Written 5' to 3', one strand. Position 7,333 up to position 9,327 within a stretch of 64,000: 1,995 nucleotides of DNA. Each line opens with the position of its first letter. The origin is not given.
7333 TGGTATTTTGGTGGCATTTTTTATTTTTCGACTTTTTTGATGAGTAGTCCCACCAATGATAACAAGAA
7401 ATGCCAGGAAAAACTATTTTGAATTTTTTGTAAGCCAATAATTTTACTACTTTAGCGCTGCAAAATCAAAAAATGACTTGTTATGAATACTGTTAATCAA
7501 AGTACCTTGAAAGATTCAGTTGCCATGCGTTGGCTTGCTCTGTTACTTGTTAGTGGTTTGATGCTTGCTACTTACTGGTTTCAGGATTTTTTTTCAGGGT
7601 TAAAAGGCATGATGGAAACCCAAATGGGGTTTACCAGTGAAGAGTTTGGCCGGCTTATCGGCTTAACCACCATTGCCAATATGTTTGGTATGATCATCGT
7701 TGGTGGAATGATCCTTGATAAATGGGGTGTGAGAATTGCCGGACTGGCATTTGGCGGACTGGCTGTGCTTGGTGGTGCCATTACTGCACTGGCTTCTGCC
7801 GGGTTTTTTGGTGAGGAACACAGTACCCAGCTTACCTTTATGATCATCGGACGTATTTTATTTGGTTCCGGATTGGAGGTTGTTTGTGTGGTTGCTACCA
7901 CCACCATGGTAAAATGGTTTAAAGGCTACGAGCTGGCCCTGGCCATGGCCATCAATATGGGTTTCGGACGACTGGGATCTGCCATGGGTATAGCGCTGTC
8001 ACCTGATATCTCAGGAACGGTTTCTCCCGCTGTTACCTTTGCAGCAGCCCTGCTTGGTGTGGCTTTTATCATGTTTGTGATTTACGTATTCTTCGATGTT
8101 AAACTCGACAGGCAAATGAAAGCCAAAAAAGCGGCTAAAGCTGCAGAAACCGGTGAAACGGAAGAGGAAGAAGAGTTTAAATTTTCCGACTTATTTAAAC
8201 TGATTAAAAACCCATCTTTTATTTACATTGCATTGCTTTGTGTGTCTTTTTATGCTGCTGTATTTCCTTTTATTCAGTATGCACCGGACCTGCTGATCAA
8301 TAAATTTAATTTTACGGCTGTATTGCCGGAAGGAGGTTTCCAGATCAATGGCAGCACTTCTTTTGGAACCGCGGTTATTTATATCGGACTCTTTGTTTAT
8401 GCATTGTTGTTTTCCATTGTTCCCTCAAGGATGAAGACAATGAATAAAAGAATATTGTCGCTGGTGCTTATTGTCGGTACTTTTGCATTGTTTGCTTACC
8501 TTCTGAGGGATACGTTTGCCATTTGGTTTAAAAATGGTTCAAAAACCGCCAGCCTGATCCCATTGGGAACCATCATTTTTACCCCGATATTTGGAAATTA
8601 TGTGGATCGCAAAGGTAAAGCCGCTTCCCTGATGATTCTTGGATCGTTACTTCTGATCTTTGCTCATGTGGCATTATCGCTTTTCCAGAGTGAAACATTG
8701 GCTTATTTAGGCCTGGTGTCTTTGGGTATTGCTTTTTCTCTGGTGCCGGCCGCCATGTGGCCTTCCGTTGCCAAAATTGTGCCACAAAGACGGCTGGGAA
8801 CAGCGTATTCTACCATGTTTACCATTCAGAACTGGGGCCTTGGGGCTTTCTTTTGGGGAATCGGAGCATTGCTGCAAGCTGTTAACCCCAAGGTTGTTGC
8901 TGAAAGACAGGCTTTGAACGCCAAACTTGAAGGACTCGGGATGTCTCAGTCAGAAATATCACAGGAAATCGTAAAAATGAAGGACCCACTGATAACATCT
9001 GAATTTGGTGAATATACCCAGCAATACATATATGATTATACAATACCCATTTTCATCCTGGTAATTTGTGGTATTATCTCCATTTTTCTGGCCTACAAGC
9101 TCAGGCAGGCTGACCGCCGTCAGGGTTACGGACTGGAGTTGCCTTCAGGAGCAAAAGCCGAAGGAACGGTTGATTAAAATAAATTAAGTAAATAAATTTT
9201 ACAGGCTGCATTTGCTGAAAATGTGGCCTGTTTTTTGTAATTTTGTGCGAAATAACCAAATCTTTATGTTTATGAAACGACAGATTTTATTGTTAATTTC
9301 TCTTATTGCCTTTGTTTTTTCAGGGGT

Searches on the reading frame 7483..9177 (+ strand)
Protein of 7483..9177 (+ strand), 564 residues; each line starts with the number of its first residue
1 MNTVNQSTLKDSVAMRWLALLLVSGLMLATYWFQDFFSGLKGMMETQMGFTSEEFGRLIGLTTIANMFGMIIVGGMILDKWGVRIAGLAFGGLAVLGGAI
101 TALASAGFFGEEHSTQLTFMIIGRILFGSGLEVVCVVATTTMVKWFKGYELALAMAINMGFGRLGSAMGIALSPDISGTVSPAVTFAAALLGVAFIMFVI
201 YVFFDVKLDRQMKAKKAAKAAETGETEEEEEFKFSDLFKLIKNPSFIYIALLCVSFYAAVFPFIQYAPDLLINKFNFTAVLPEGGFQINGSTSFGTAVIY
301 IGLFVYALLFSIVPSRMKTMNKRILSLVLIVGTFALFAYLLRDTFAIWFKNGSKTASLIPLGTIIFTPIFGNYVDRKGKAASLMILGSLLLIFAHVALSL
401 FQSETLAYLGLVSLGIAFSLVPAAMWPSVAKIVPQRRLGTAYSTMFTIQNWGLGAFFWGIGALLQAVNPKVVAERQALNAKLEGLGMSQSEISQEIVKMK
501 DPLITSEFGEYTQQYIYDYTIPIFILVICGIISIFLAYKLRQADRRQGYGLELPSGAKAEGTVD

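Call 61: search_protein_families(library=pfam, proteins=[window:7483-9177:+], max_evalue=0.00001)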
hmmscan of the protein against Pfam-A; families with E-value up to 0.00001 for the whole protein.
window:7483-9177:+ (564 aa): 1 family
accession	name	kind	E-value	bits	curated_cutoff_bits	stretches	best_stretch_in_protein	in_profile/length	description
PF07690.21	MFS_1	-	6.2e-26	91.6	33.4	2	27-341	5-289/347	Major Facilitator Superfamily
